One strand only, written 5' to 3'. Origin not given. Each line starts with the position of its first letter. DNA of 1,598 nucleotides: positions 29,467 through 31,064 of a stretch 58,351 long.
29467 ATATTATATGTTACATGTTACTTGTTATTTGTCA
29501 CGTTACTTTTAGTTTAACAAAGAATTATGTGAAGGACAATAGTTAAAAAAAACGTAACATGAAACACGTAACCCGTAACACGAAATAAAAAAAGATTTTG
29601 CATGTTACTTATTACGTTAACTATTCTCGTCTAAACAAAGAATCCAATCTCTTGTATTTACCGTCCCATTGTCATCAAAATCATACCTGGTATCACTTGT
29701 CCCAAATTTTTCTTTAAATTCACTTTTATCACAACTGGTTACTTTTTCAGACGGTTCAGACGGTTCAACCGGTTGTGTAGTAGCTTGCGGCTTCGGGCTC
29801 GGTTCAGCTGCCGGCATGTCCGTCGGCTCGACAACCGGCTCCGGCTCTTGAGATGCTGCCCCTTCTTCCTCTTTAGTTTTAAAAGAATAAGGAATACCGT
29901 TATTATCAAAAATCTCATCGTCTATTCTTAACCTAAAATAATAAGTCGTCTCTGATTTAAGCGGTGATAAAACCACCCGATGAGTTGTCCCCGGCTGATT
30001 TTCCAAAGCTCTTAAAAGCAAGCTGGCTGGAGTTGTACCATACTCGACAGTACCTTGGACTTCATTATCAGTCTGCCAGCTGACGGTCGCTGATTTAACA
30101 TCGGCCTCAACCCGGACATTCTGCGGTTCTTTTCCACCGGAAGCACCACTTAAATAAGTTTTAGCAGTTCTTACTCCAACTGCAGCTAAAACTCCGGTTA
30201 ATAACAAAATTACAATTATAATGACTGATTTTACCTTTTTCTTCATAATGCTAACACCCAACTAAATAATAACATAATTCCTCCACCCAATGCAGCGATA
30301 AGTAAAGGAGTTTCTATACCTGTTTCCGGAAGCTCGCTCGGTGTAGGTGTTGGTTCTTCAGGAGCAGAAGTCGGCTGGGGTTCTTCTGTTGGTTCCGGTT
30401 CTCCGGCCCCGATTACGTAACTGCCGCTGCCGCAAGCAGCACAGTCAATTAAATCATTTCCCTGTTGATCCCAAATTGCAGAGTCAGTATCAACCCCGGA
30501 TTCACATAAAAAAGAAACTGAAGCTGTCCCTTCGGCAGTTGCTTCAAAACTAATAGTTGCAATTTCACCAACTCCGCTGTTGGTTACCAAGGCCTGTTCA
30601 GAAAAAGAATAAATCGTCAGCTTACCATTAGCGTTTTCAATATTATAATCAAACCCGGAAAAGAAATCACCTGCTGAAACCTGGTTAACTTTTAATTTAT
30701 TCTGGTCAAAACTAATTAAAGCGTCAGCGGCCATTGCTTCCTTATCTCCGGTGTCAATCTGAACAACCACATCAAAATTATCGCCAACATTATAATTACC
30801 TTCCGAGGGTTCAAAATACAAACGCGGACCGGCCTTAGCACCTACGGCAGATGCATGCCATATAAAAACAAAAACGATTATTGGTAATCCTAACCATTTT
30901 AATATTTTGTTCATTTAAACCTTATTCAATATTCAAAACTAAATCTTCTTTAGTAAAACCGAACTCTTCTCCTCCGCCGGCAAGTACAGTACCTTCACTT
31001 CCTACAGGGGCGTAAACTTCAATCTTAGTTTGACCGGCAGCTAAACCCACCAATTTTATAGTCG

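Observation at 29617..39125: Nine-gene operon encoding a sortase-anchorable cohesin-dockerin surface assembly with cysteine-rich cargo proteins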

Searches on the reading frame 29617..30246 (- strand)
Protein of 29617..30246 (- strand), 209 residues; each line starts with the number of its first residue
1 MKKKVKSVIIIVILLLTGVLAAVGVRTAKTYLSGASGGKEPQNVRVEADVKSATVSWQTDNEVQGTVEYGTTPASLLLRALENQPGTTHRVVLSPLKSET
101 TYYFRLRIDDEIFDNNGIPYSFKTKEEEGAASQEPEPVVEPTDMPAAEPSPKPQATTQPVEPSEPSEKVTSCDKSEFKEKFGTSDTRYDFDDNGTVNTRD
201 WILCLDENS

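Call 3: search_protein_families(library=pfam, proteins=[window:29617-30246:-], max_evalue=1)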
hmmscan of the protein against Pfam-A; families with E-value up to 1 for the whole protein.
window:29617-30246:- (209 aa): 2 families
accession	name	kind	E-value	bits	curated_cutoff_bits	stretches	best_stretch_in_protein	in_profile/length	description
PF16656.11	Pur_ac_phosph_N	-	2.6e-09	38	30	1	49-124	11-93/93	Purple acid Phosphatase, N-terminal domain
PF00041.27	fn3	-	0.0035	17.9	25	1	40-107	2-67/84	Fibronectin type III domain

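Call 4: search_protein_families(library=ncbifam, proteins=[window:29617-30246:-], max_evalue=1)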
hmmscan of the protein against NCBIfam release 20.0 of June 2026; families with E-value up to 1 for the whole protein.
window:29617-30246:- (209 aa): 4 families
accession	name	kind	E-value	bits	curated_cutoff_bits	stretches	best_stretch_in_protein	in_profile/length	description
NF008084.0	PRK10819.1-5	equivalog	0.007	16.3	315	1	126-172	74-123/249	TonB system transport protein TonB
NF008569.0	PRK11521.1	equivalog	0.037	14.1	159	1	3-84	5-89/135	DUF2509 family protein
NF033186.1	internalin_K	exception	0.062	11.7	1100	1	126-184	507-571/604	class 1 internalin InlK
NF005547.0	PRK07208.1-3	equivalog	0.2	10.4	380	1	39-106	226-293/465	hypothetical protein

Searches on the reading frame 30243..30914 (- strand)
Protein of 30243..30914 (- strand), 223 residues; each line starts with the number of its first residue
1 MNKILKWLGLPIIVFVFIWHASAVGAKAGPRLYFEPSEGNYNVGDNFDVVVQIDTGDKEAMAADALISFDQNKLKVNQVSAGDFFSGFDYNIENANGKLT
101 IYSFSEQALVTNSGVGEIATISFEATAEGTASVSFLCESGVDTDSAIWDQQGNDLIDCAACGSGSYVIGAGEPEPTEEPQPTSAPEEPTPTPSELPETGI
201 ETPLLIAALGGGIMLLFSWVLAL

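Call 3: search_protein_families(library=pfam, proteins=[window:30243-30914:-], max_evalue=1)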
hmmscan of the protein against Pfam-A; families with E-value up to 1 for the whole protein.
window:30243-30914:- (223 aa): 2 families
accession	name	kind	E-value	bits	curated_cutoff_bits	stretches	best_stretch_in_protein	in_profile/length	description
PF00963.24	Cohesin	-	3.6e-12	47.1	24.1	1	42-144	11-122/139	Cohesin domain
PF00746.26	Gram_pos_anchor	-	0.097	13.1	20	1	189-221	3-34/43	LPXTG cell wall anchor motif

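Call 4: search_protein_families(library=ncbifam, proteins=[window:30243-30914:-], max_evalue=1)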
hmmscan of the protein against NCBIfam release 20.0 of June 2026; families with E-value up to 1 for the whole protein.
window:30243-30914:- (223 aa): 4 families
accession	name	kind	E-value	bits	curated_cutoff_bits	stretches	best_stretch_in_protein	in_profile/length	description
NF053819.1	EF0750_LPXTG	subfamily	0.02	15.4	47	1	173-221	47-99/105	EF2685/EF0750 family sortase-dependent surface protein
NF005455.0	PRK07049.1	equivalog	0.056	12.1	504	1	79-129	71-122/427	cystathionine gamma-synthase family protein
NF040466.1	ydjY_domain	domain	0.088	12.5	50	1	23-87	55-122/181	YdjY domain-containing protein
TIGR01167.1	LPXTG_anchor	domain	0.37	11.5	15.9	1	194-221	1-27/34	LPXTG cell wall anchor domain-containing protein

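Call 10: find_encoding_contigs(protein=window:30243-30914:-, flank=10000, max_places=6)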
Protein window:30243-30914:- (223 aa): 5 contigs read that carry it; 5 places shown.
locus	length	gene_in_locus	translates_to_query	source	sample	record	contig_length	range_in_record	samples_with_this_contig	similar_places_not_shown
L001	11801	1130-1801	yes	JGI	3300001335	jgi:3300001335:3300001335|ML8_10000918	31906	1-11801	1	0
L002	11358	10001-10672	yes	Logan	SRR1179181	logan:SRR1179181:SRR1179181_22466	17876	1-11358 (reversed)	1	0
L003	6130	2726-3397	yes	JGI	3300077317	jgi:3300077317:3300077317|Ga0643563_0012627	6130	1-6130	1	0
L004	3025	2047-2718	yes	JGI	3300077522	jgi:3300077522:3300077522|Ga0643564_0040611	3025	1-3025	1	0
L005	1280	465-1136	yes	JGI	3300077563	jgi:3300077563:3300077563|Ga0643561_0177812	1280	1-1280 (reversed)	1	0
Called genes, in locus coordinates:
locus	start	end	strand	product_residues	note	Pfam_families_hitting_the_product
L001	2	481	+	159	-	?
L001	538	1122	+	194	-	-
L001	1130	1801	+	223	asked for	PF00963:Cohesin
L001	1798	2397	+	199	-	PF16656:Pur_ac_phosph_N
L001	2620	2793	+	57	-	PF01165:Ribosomal_S21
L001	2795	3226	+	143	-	PF02637:GatB_Yqey (faint), PF09424:YqeY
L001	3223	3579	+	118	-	PF02130:YbeY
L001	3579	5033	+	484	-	PF13177:DNA_pol3_delta2, PF13604:AAA_30 (weak), PF00004:AAA, PF13401:AAA_22 (faint), PF12169:DNA_pol3_gamma3 (weak), PF20964:DnaX_C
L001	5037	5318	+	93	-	PF02575:YbaB_DNA_bd (weak)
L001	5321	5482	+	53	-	-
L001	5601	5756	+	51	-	-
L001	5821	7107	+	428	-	PF00133:tRNA-synt_1 (faint), PF01406:tRNA-synt_1e, PF09334:tRNA-synt_1g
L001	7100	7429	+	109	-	PF01250:Ribosomal_S6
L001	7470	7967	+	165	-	PF00436:SSB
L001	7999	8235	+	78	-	PF01084:Ribosomal_S18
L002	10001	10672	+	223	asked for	PF00963:Cohesin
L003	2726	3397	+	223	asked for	PF00963:Cohesin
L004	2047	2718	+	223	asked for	PF00963:Cohesin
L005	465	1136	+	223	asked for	PF00963:Cohesin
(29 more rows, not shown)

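Call 49: find_homologous_proteins(query=window:30243-30914:-, max_evalue=0.001)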
Query window:30243-30914:- (223 aa): 38 proteins with E <= 0.001 among 390 candidates.
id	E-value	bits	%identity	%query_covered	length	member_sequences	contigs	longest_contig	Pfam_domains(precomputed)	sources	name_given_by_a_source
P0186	3.5e-144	496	100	100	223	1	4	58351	PF00963.25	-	-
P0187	1.9e-126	438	88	100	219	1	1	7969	PF00963.25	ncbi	-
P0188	4.0e-124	431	88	100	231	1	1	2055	PF00963.25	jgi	jgi:hypothetical protein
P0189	4.8e-112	391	77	100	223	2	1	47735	PF00963.25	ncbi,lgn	-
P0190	7.9e-106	371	75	100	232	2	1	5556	PF00963.25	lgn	-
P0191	1.3e-103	363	73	99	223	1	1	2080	PF00963.25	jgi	jgi:hypothetical protein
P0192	8.3e-102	358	71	99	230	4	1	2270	PF00963.25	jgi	-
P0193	1.3e-100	354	71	99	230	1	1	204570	PF00963.25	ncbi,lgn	-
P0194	4.5e-100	352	67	100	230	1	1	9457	PF00963.25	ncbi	-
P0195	9.5e-100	351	68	100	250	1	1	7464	PF00963.25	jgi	jgi:hypothetical protein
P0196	1.6e-92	327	66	92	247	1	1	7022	PF00963.25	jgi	-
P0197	6.0e-92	325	65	92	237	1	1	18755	PF00963.25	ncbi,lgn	-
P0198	2.2e-89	317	72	86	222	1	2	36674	PF00963.25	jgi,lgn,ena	-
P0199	3.8e-88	313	61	91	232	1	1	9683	PF00963.25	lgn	-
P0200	4.3e-86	306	67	90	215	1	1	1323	PF00963.25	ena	-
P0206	7.7e-77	276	64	90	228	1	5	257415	PF00963.25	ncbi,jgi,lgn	-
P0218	8.7e-61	223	54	97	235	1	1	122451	PF00963.25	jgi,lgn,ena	-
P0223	1.9e-41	160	41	96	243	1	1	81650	PF00963.25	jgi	-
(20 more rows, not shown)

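Call 50: find_encoding_contigs(protein=P0223, flank=10000, max_places=1)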
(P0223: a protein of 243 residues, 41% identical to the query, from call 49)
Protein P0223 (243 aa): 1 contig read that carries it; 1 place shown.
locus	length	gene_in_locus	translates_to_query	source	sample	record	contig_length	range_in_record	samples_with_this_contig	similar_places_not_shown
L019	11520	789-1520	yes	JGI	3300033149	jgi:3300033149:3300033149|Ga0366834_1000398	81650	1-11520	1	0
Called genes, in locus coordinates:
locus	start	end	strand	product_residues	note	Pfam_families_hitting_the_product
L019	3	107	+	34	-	?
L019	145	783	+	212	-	PF00963:Cohesin (weak)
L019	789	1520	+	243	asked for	PF00963:Cohesin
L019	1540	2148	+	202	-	PF16656:Pur_ac_phosph_N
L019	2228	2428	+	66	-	-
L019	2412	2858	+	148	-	PF09424:YqeY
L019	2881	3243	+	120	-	PF02130:YbeY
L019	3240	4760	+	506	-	PF13177:DNA_pol3_delta2, PF00004:AAA, PF13401:AAA_22 (faint), PF22608:DNAX_ATPase_lid, PF20964:DnaX_C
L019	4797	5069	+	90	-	PF02575:YbaB_DNA_bd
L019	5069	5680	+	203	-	PF21176:RecR_HhH, PF02132:RecR_ZnF (weak), PF01751:Toprim, PF13662:Toprim_4, PF21175:RecR_C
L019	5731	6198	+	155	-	-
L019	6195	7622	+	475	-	PF00133:tRNA-synt_1 (faint), PF01406:tRNA-synt_1e, PF09334:tRNA-synt_1g (faint)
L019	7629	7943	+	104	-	PF01250:Ribosomal_S6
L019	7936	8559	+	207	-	PF00436:SSB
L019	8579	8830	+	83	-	PF01084:Ribosomal_S18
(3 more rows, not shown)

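Call 51: find_encoding_contigs(protein=P0206, flank=10000, max_places=1)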
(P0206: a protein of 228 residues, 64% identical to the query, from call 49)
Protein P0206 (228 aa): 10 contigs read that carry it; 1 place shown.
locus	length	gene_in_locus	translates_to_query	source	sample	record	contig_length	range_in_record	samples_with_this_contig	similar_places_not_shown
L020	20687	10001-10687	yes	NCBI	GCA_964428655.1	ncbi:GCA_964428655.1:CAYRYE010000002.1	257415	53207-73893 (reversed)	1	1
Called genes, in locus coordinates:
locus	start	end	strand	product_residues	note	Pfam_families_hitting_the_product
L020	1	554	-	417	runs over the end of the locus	PF04932:Wzy_C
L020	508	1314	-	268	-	-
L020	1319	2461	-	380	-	PF13439:Glyco_transf_4 (weak), PF00534:Glycos_transf_1, PF13692:Glyco_trans_1_4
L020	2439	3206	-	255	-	PF03808:Glyco_tran_WecG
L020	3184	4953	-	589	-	PF04932:Wzy_C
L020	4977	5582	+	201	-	PF02397:Bac_transf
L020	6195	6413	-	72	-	-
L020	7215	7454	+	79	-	-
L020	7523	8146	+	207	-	-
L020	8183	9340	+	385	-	PF00404:Dockerin_1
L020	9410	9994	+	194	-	-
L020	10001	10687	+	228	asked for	PF00963:Cohesin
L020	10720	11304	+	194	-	PF16656:Pur_ac_phosph_N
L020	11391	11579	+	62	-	-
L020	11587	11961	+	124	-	PF02130:YbeY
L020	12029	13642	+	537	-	PF13177:DNA_pol3_delta2, PF00004:AAA, PF07724:AAA_2 (faint), PF07728:AAA_5 (weak), PF13401:AAA_22, PF20964:DnaX_C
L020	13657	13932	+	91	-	PF02575:YbaB_DNA_bd (faint)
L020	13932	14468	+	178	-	-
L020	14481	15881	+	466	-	PF01406:tRNA-synt_1e, PF09334:tRNA-synt_1g (weak)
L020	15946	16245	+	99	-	PF01250:Ribosomal_S6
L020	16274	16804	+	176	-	PF00436:SSB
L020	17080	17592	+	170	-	-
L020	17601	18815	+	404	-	PF22694:CtpB_N-like, PF00595:PDZ, PF13180:PDZ_2, PF17820:PDZ_6, PF03572:Peptidase_S41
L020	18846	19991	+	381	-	PF00089:Trypsin, PF13365:Trypsin_2, PF00595:PDZ (weak), PF13180:PDZ_2, PF17820:PDZ_6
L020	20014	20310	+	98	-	PF01197:Ribosomal_L31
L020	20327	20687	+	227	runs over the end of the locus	PF03462:PCRF, PF00472:RF-1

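Call 52: find_encoding_contigs(protein=P0218, flank=10000, max_places=1)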
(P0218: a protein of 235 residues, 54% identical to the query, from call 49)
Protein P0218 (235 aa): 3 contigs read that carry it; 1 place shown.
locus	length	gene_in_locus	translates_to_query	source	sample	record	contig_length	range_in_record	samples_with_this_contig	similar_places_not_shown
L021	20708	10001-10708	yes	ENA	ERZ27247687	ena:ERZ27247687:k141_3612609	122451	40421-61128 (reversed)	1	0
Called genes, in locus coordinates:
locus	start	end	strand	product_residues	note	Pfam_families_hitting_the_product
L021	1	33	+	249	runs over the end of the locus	PF00483:NTP_transferase, PF12804:NTP_transf_3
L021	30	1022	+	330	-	PF01073:3Beta_HSD, PF01370:Epimerase, PF02719:Polysacc_synt_2, PF04321:RmlD_sub_bind, PF07993:NAD_binding_4, PF16363:GDP_Man_Dehyd, PF13460:NAD_binding_10 (weak)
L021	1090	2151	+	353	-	PF02163:Peptidase_M50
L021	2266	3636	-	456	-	PF01229:Glyco_hydro_39, PF11790:Glyco_hydro_cc (weak)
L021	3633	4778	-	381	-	PF13439:Glyco_transf_4, PF00534:Glycos_transf_1, PF13692:Glyco_trans_1_4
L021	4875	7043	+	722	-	-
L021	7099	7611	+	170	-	-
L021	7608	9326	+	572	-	-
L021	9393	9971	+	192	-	-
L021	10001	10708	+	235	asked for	PF00963:Cohesin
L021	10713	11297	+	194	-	PF16656:Pur_ac_phosph_N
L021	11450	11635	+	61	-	-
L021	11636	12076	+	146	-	PF09424:YqeY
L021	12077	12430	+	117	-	PF02130:YbeY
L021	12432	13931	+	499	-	PF13177:DNA_pol3_delta2, PF00004:AAA, PF12169:DNA_pol3_gamma3 (weak), PF20964:DnaX_C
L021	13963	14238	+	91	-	-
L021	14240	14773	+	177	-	-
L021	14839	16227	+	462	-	PF00133:tRNA-synt_1 (faint), PF01406:tRNA-synt_1e, PF01921:tRNA-synt_1f (faint), PF09334:tRNA-synt_1g (weak)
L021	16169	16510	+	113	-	PF14242:DUF4342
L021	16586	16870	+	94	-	PF01250:Ribosomal_S6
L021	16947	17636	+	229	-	PF00436:SSB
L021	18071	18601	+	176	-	-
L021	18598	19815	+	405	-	PF22694:CtpB_N-like, PF00595:PDZ (weak), PF13180:PDZ_2, PF17820:PDZ_6 (weak), PF03572:Peptidase_S41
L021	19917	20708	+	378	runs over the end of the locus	PF00089:Trypsin, PF13365:Trypsin_2, PF00595:PDZ, PF13180:PDZ_2, PF17820:PDZ_6, PF19805:DUF6288 (weak)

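Call 72: search_protein_families(library=pfam, proteins=[L021:4875-7043:+, L021:7608-9326:+, L020:6653-8146:+], max_evalue=0.01)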
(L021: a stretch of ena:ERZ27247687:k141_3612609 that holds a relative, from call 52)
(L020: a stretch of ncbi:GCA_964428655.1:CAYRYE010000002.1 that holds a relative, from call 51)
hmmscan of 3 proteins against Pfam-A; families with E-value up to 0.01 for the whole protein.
L021:4875-7043:+ (722 aa): 0 families

L021:7608-9326:+ (572 aa): 0 families

L020:6653-8146:+ (497 aa): 0 families
